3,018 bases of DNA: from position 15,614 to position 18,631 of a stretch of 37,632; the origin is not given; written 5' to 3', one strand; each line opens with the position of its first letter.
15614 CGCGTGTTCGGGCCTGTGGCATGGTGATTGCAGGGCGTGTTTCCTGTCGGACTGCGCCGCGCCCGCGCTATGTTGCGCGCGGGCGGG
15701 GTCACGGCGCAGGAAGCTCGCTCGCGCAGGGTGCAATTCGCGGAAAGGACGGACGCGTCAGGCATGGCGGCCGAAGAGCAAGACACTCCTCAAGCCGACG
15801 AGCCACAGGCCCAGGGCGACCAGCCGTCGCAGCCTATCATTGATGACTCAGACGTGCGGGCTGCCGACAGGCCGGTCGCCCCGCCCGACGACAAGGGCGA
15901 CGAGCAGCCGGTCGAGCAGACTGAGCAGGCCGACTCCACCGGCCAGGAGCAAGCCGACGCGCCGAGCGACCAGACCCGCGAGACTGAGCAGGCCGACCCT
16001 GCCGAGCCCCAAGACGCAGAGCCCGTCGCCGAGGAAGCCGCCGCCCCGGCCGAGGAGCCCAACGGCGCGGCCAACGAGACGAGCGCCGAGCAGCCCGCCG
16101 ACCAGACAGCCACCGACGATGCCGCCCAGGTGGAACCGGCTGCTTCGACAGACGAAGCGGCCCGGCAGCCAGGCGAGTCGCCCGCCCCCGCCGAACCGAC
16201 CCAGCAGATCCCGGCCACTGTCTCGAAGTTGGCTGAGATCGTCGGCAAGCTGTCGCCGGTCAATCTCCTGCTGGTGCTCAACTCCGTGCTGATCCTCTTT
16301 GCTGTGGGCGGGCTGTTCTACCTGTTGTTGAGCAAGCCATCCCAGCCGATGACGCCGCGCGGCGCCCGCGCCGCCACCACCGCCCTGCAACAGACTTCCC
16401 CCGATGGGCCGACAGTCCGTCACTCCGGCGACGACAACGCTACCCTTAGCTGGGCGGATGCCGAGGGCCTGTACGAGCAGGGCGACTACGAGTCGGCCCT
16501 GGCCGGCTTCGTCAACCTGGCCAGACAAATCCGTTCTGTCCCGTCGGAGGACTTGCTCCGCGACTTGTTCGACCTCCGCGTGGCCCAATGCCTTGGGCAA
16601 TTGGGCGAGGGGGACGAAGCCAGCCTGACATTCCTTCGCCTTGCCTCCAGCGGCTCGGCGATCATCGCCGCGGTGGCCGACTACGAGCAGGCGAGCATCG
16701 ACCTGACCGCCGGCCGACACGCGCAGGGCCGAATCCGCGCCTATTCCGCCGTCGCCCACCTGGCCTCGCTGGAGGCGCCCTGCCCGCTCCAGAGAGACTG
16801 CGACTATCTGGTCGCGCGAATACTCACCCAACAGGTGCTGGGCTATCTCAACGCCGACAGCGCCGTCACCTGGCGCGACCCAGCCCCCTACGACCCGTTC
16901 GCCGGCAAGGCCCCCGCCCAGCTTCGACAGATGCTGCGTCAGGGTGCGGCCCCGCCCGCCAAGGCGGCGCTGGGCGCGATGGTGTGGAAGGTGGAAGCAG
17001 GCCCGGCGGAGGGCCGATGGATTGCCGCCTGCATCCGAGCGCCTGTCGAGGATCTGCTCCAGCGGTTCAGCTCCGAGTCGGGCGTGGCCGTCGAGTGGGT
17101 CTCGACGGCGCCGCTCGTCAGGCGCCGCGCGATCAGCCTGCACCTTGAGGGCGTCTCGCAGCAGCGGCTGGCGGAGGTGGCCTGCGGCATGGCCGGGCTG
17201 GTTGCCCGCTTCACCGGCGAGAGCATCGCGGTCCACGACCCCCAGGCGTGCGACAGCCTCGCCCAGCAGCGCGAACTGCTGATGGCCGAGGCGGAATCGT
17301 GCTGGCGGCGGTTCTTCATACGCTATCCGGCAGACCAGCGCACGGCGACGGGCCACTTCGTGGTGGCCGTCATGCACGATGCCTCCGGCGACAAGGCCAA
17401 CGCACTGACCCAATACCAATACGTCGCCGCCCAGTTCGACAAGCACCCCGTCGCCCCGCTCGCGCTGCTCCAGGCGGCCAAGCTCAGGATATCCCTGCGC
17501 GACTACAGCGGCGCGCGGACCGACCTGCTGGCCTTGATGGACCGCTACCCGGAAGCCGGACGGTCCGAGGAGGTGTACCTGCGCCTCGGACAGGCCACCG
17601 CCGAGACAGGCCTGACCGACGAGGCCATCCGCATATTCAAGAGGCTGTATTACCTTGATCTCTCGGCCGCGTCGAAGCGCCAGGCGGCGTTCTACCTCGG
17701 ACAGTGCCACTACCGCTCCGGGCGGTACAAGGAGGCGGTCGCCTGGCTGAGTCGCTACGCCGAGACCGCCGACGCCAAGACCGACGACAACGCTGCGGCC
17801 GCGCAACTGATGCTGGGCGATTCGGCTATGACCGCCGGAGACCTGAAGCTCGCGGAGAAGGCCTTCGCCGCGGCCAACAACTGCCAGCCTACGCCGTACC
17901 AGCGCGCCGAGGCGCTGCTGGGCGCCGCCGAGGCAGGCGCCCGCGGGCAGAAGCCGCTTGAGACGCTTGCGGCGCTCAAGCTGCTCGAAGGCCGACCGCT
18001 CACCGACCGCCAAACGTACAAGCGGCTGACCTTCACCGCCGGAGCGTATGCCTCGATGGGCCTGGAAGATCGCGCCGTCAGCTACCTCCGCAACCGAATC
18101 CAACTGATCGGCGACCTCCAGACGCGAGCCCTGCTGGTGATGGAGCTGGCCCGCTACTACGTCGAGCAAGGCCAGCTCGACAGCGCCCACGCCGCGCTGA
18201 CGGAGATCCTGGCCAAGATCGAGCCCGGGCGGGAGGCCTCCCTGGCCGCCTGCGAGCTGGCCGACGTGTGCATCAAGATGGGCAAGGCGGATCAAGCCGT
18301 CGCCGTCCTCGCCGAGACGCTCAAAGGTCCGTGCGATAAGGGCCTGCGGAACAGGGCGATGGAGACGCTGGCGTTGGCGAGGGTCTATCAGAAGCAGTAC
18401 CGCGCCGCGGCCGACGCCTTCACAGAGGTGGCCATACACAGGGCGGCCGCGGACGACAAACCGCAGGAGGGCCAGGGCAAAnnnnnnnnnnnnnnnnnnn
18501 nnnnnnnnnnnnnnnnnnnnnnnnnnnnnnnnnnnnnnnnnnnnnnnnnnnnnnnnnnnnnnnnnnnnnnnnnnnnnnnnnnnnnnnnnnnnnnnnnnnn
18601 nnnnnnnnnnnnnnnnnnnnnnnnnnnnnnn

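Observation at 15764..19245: Two uncharacterised TPR proteins lead the flagellar operon and occupy the slot where a sensor kinase would be expected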

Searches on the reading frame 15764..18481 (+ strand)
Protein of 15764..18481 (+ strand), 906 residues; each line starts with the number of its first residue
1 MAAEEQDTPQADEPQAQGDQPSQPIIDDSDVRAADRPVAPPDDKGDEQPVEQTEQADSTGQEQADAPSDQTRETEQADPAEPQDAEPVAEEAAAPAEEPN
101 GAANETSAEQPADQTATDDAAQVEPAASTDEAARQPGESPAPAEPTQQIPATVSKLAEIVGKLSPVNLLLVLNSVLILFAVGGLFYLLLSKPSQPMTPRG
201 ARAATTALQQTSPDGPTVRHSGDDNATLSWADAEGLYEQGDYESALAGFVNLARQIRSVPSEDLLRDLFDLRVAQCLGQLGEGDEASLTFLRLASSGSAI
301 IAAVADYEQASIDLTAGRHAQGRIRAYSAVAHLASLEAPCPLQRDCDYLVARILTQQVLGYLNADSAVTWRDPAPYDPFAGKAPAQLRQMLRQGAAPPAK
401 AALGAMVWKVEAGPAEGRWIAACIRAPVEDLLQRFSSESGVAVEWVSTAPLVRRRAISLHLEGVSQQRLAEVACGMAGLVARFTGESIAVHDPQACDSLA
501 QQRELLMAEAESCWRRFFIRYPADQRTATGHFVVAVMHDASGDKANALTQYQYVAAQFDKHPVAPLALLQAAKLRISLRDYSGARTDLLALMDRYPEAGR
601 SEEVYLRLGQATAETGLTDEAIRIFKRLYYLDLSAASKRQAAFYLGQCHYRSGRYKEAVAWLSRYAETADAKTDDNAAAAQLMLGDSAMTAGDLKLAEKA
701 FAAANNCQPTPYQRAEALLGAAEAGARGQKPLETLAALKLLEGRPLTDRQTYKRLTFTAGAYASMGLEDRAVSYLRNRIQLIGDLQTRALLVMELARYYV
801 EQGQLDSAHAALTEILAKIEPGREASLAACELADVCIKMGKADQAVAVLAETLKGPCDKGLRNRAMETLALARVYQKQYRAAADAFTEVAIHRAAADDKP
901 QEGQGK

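Call 5: search_protein_families(library=pfam, proteins=[window:15764-18481:+], max_evalue=0.01)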
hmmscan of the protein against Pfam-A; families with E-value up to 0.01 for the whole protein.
window:15764-18481:+ (906 aa): 11 families
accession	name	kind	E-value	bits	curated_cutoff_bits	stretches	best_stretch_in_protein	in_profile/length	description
PF13432.12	TPR_16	-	6e-12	46.2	32.7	1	638-667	30-59/65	Tetratricopeptide repeat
PF09976.15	TPR_21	-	1.1e-10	42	25.5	2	527-625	38-136/193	Tetratricopeptide repeat-like domain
PF14559.12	TPR_19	-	3.6e-10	40.5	25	1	800-852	2-51/68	Tetratricopeptide repeat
PF07719.23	TPR_2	-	3.9e-09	36.4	27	1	641-664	3-26/34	Tetratricopeptide repeat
PF12895.13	ANAPC3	-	2.5e-06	28.1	27.2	1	616-665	3-49/82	Anaphase-promoting complex, cyclosome, subunit 3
PF13424.12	TPR_12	-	3e-06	27.8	30.1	2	603-667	4-73/77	Tetratricopeptide repeat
PF25063.1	ARM_TT21_C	-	3.2e-06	27.6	35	0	534-661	24-151/209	Tetratricopeptide repeat protein 21 C-terminal ARM domain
PF13428.12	TPR_14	-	0.00021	22.1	23.5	0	792-825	4-37/44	Tetratricopeptide repeat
PF10602.15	RPN7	-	0.00025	21.2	29.6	1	792-890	39-140/174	26S proteasome subunit RPN7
PF13176.12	TPR_7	-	0.0014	19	27.9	0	645-664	5-24/36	Tetratricopeptide repeat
PF13181.12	TPR_8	-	0.0078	16.7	25.7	0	603-632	2-31/34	Tetratricopeptide repeat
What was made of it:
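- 17258..18451 (+): TPR1 aa 499-896: second TPR block, 21 helices. Pfam hits TPR_16, TPR_21, TPR_19 and TPR_2 (call 5).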

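Call 12: find_homologous_proteins(query=window:16229-18481:+)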
Query window:16229-18481:+ (751 aa): 29 proteins with E <= 0.001 among 8000 candidates.
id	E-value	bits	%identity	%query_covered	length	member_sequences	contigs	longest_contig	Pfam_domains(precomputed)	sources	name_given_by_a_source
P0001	0.0e+0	1639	100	100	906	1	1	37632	PF14559.13,PF25063.1,PF09976.16,PF12895.14,PF13424.13,PF21033.5,PF13432.13,PF07719.24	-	-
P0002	6.4e-155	536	43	91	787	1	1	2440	PF14559.13,PF13424.13,PF28559.1,PF13432.13,PF13428.13,PF07719.24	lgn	-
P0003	1.5e-149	518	41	92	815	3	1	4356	PF10602.16,PF14559.13,PF09976.16,PF25058.2,PF12895.14,PF13424.13,PF13432.13,PF13428.13,PF13174.13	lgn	-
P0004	1.1e-135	472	38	99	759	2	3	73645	PF14559.13,PF12895.14,PF13424.13,PF13176.13,PF13432.13,PF13428.13,PF13181.13,PF07719.24,PF13174.13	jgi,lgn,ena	-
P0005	1.2e-132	462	39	96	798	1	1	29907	PF14559.13,PF09976.16,PF13525.13,PF12895.14,PF13176.13,PF13432.13,PF13428.13,PF13181.13,PF07719.24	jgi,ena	-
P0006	1.1e-130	456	39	89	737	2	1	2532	PF14559.13,PF12895.14,PF13424.13,PF13432.13,PF13181.13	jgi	jgi:tetratricopeptide (TPR) repeat protein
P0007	3.7e-130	454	40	93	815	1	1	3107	PF14559.13,PF09976.16,PF13525.13,PF12895.14,PF13424.13,PF13176.13,PF13432.13,PF13428.13,PF13181.13,PF07719.24,PF13174.13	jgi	jgi:tetratricopeptide (TPR) repeat protein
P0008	2.4e-129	451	36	96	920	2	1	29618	PF14559.13,PF09976.16,PF12895.14,PF13424.13,PF13432.13,PF13428.13,PF07719.24,PF13174.13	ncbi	ncbi:MAG: tetratricopeptide repeat protein [Phycisphaerae bacterium]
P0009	6.4e-129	450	36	96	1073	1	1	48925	PF10602.16,PF14559.13,PF12895.14,PF13424.13,PF13176.13,PF13432.13,PF13428.13,PF13181.13,PF07719.24,PF13174.13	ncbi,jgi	ncbi:MAG: tetratricopeptide repeat protein [Planctomycetota bacterium]|jgi:tetratricopeptide (TPR) r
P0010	7.4e-129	449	37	95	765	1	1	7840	PF09976.16,PF25058.2,PF13176.13,PF13428.13,PF14559.13,PF00515.35,PF12895.14,PF13424.13,PF28559.1,PF21033.5,PF13432.13,PF13181.13,PF07719.24,PF13174.13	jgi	jgi:TolA-binding protein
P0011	2.1e-128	448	38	98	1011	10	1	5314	PF25063.1,PF09976.16,PF23914.2,PF25058.2,PF13176.13,PF13428.13,PF07721.21,PF14559.13,PF00515.35,PF12895.14,PF13424.13,PF28559.1,PF21033.5,PF13432.13,PF13181.13,PF07719.24,PF13174.13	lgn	-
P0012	1.7e-126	442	36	96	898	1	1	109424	PF14559.13,PF12895.14,PF13424.13,PF13432.13,PF13428.13,PF13181.13,PF07719.24,PF13174.13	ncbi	ncbi:MAG: tetratricopeptide repeat protein [Phycisphaerae bacterium]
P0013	7.8e-118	413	40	80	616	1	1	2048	PF09976.16,PF13176.13,PF13428.13,PF12688.14,PF07721.21,PF14559.13,PF12895.14,PF13424.13,PF28559.1,PF13432.13,PF13181.13,PF07719.24,PF13174.13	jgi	-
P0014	6.1e-114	400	37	88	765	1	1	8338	PF14559.13,PF09976.16,PF25058.2,PF13424.13,PF21033.5,PF13432.13,PF13428.13,PF13181.13,PF07719.24,PF13174.13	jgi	jgi:tetratricopeptide (TPR) repeat protein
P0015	6.9e-109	383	35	96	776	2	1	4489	PF14559.13,PF13432.13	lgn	-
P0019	9.9e-102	360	35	96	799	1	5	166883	PF25063.1,PF09976.16,PF25058.2,PF13176.13,PF13428.13,PF14559.13,PF24575.2,PF17874.8,PF00515.35,PF12895.14,PF13424.13,PF13432.13,PF13181.13,PF07719.24,PF13174.13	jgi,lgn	jgi:tetratricopeptide (TPR) repeat protein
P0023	7.5e-95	337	34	87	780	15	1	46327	PF14559.13,PF24575.2,PF09976.16,PF25058.2,PF00515.35,PF13424.13,PF13432.13,PF13428.13,PF13181.13,PF07719.24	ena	-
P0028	3.3e-75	272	31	87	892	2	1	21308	PF14559.13,PF25063.1,PF12895.14,PF13424.13,PF13176.13,PF13432.13,PF13428.13,PF07719.24,PF13174.13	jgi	jgi:tetratricopeptide (TPR) repeat protein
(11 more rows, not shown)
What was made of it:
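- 15764..18484 (+): TPR1 gene: 906-aa single-pass inner-membrane protein. It has 28 homologous clusters at 28-43% identity (call 12).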

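Call 14: find_encoding_contigs(protein=P0012, flank=10000, max_places=2)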
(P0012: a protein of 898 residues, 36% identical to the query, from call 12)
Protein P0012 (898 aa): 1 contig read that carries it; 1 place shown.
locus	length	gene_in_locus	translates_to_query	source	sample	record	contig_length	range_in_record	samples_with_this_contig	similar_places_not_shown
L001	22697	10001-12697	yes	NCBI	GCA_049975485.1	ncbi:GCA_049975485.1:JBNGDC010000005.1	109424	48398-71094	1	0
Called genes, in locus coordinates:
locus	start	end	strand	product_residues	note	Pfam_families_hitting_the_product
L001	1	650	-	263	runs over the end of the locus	PF00460:Flg_bb_rod, PF22692:LlgE_F_G_D1, PF06429:Flg_bbr_C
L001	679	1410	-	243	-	PF22692:LlgE_F_G_D1, PF06429:Flg_bbr_C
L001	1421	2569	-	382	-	-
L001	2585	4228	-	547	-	PF00460:Flg_bb_rod (weak), PF22692:LlgE_F_G_D1, PF07559:FlgE_D2, PF06429:Flg_bbr_C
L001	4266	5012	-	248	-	PF03963:FlgD, PF13861:FLgD_tudor (faint)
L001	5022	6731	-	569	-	PF02120:Flg_hook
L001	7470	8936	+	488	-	PF00072:Response_reg, PF00158:Sigma54_activat, PF14532:Sigma54_activ_2, PF00004:AAA (weak), PF07728:AAA_5 (weak), PF25601:AAA_lid_14, PF02954:HTH_8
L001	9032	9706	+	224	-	PF01797:Y1_Tnp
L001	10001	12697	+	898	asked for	PF07719:TPR_2 (faint), PF13174:TPR_6 (faint), PF13424:TPR_12 (faint), PF13428:TPR_14 (faint), PF12895:ANAPC3 (faint), PF14559:TPR_19 (faint), PF13181:TPR_8 (faint), PF13432:TPR_16 (weak)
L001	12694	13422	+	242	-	-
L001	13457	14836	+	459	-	PF00158:Sigma54_activat, PF14532:Sigma54_activ_2, PF07728:AAA_5 (weak), PF25601:AAA_lid_14, PF02954:HTH_8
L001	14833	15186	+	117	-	PF00460:Flg_bb_rod (weak)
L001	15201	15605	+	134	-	PF00460:Flg_bb_rod, PF06429:Flg_bbr_C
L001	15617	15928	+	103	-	PF02049:FliE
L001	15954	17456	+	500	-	PF01514:YscJ_FliF, PF08345:YscJ_FliF_C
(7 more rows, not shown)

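Call 15: find_encoding_contigs(protein=P0019, flank=10000, max_places=2)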
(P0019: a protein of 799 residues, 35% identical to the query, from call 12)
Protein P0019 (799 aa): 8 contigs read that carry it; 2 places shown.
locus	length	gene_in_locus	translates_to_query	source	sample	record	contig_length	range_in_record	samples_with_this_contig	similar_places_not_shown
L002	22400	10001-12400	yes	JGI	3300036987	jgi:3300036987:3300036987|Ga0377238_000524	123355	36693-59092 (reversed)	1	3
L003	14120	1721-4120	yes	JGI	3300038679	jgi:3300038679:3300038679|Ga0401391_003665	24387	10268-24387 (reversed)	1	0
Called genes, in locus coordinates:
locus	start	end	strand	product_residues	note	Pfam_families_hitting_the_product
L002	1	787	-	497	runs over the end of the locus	PF10396:TrmE_N, PF12631:MnmE_helical, PF01926:MMR_HSR1, PF02421:FeoB_N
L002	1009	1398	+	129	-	-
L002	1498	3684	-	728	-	PF14849:YidC_periplas, PF02096:60KD_IMP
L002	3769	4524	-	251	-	PF00149:Metallophos, PF12850:Metallophos_2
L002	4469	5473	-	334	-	-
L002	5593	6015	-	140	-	-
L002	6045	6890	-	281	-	PF22322:DUF6973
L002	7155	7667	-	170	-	PF10004:DUF2247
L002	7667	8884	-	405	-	-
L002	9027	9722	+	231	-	PF00814:TsaD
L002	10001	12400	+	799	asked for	PF00515:TPR_1 (faint), PF07719:TPR_2 (faint), PF12895:ANAPC3 (faint), PF13174:TPR_6 (faint), PF13176:TPR_7 (faint), PF09976:TPR_21 (weak), PF17874:TPR_MalT (weak), PF14559:TPR_19 (weak), +7 more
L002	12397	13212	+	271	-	PF13174:TPR_6 (faint)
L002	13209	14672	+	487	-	PF00158:Sigma54_activat, PF14532:Sigma54_activ_2, PF07728:AAA_5 (weak), PF25601:AAA_lid_14, PF02954:HTH_8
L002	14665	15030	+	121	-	PF00460:Flg_bb_rod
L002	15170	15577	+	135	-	PF00460:Flg_bb_rod (weak), PF06429:Flg_bbr_C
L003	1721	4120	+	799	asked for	PF00515:TPR_1 (faint), PF07719:TPR_2 (faint), PF12895:ANAPC3 (faint), PF13174:TPR_6 (faint), PF13176:TPR_7 (faint), PF09976:TPR_21 (weak), PF17874:TPR_MalT (weak), PF14559:TPR_19 (weak), +7 more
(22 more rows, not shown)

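Call 16: find_encoding_contigs(protein=P0004, flank=10000, max_places=1)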
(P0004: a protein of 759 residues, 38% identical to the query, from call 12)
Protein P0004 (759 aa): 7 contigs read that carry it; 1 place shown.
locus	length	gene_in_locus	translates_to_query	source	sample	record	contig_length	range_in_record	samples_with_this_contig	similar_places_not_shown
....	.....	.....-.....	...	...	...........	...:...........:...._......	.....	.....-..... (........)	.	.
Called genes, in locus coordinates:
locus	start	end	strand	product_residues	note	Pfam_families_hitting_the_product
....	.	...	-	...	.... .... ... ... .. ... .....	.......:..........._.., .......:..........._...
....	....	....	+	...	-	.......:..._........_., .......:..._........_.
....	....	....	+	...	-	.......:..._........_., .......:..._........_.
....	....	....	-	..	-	-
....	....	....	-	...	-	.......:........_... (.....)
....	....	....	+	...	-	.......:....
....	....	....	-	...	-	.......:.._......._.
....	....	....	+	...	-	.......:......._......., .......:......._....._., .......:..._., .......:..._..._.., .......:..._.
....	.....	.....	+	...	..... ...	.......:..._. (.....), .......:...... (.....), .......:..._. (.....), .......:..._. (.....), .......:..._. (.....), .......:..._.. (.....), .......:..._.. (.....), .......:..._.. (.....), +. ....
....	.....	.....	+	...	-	-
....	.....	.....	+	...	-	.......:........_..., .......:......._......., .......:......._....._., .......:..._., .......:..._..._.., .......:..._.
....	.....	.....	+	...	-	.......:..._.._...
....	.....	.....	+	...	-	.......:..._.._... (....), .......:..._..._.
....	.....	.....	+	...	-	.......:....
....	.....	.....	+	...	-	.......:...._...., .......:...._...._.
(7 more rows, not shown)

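Call 17: find_encoding_contigs(protein=P0009, flank=10000, max_places=1)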
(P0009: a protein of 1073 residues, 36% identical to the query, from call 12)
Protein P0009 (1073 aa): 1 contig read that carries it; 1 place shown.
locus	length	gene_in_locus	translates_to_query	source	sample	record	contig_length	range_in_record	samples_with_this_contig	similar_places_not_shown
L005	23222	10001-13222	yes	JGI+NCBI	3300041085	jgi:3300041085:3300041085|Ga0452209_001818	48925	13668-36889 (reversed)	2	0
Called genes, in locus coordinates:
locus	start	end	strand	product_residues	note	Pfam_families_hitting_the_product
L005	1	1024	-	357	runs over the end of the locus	PF02119:FlgI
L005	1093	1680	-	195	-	PF02107:FlgH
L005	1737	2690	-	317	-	PF13144:ChapFlgA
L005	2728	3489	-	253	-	PF00460:Flg_bb_rod (weak), PF22692:LlgE_F_G_D1, PF06429:Flg_bbr_C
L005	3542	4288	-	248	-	PF00460:Flg_bb_rod (faint), PF22692:LlgE_F_G_D1, PF06429:Flg_bbr_C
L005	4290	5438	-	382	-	-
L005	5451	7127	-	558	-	PF00460:Flg_bb_rod (weak), PF22692:LlgE_F_G_D1, PF07559:FlgE_D2, PF06429:Flg_bbr_C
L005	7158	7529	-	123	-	PF03963:FlgD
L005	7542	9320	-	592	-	-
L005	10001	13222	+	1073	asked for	PF12895:ANAPC3 (faint), PF07719:TPR_2 (faint), PF10602:RPN7 (faint), PF13174:TPR_6 (faint), PF13176:TPR_7 (faint), PF13181:TPR_8 (faint), PF13432:TPR_16, PF13424:TPR_12, +2 more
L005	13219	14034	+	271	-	-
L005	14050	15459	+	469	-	PF00072:Response_reg, PF00158:Sigma54_activat, PF14532:Sigma54_activ_2, PF07728:AAA_5 (weak), PF25601:AAA_lid_14, PF02954:HTH_8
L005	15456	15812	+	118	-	-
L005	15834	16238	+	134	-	PF00460:Flg_bb_rod, PF06429:Flg_bbr_C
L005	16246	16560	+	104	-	PF02049:FliE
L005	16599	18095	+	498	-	PF01514:YscJ_FliF, PF08345:YscJ_FliF_C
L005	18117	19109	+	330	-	PF14842:FliG_N, PF14841:FliG_M, PF01706:FliG_C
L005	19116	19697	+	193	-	PF02108:FliH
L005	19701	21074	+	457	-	PF02874:ATP-synt_ab_N (weak), PF00006:ATP-synt_ab, PF18269:T3SS_ATPase_C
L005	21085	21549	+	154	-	PF02050:FliJ (weak)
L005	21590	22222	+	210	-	-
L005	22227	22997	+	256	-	PF01618:MotA_ExbB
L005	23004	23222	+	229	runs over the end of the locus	PF13677:MotB_plug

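Call 18: find_encoding_contigs(protein=P0023, flank=10000, max_places=1)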
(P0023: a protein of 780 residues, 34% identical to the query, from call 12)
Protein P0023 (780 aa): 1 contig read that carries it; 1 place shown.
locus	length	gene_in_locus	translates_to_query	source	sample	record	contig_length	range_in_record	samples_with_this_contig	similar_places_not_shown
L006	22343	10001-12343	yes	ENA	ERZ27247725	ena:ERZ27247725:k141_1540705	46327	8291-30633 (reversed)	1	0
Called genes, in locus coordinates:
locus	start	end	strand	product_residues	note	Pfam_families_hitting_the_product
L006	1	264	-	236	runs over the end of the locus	PF02107:FlgH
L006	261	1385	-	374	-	PF08666:SAF (weak), PF13144:ChapFlgA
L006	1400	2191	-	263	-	PF00460:Flg_bb_rod, PF22692:LlgE_F_G_D1, PF06429:Flg_bbr_C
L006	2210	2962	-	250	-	PF00460:Flg_bb_rod (weak), PF22692:LlgE_F_G_D1, PF06429:Flg_bbr_C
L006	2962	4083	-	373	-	-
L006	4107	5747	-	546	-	PF00460:Flg_bb_rod, PF22692:LlgE_F_G_D1, PF07559:FlgE_D2, PF06429:Flg_bbr_C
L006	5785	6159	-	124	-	PF03963:FlgD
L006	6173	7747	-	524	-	PF02120:Flg_hook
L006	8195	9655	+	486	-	PF00072:Response_reg, PF00158:Sigma54_activat, PF14532:Sigma54_activ_2, PF07728:AAA_5, PF25601:AAA_lid_14, PF02954:HTH_8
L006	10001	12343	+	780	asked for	PF24575:TPR_Slam (faint), PF25058:ARM_TT21 (faint), PF07719:TPR_2 (faint), PF09976:TPR_21 (faint), PF13424:TPR_12 (faint), PF13428:TPR_14 (faint), PF14559:TPR_19 (faint), PF13432:TPR_16 (weak), +2 more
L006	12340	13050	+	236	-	-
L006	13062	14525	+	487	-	PF00072:Response_reg, PF00158:Sigma54_activat, PF14532:Sigma54_activ_2, PF07728:AAA_5, PF25601:AAA_lid_14, PF02954:HTH_8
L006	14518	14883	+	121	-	PF00460:Flg_bb_rod (weak)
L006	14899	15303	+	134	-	PF00460:Flg_bb_rod, PF06429:Flg_bbr_C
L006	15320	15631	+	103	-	PF02049:FliE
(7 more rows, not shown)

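Call 19: find_encoding_contigs(protein=P0028, flank=10000, max_places=1)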
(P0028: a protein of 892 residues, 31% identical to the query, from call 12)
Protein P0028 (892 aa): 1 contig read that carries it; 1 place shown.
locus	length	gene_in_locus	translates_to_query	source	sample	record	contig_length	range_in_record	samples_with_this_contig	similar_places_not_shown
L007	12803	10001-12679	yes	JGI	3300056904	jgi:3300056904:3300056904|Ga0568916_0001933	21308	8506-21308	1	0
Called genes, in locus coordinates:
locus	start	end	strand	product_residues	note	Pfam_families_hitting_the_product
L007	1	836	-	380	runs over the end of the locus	PF02119:FlgI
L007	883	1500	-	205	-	PF02107:FlgH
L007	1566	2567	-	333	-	PF13144:ChapFlgA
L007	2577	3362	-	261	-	PF00460:Flg_bb_rod, PF22692:LlgE_F_G_D1, PF06429:Flg_bbr_C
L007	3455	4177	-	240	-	PF22692:LlgE_F_G_D1, PF06429:Flg_bbr_C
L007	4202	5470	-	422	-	-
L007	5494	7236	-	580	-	PF00460:Flg_bb_rod (weak), PF22692:LlgE_F_G_D1, PF07559:FlgE_D2, PF06429:Flg_bbr_C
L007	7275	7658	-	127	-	PF03963:FlgD, PF13861:FLgD_tudor (weak)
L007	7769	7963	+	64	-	-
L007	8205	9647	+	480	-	PF00158:Sigma54_activat, PF13191:AAA_16 (weak), PF14532:Sigma54_activ_2, PF07728:AAA_5, PF25601:AAA_lid_14, PF02954:HTH_8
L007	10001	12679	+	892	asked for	PF07719:TPR_2 (faint), PF13174:TPR_6 (faint), PF13176:TPR_7 (faint), PF13424:TPR_12 (faint), PF13428:TPR_14 (faint), PF13432:TPR_16 (faint), PF14559:TPR_19 (faint), PF12895:ANAPC3 (faint), +1 more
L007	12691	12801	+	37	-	?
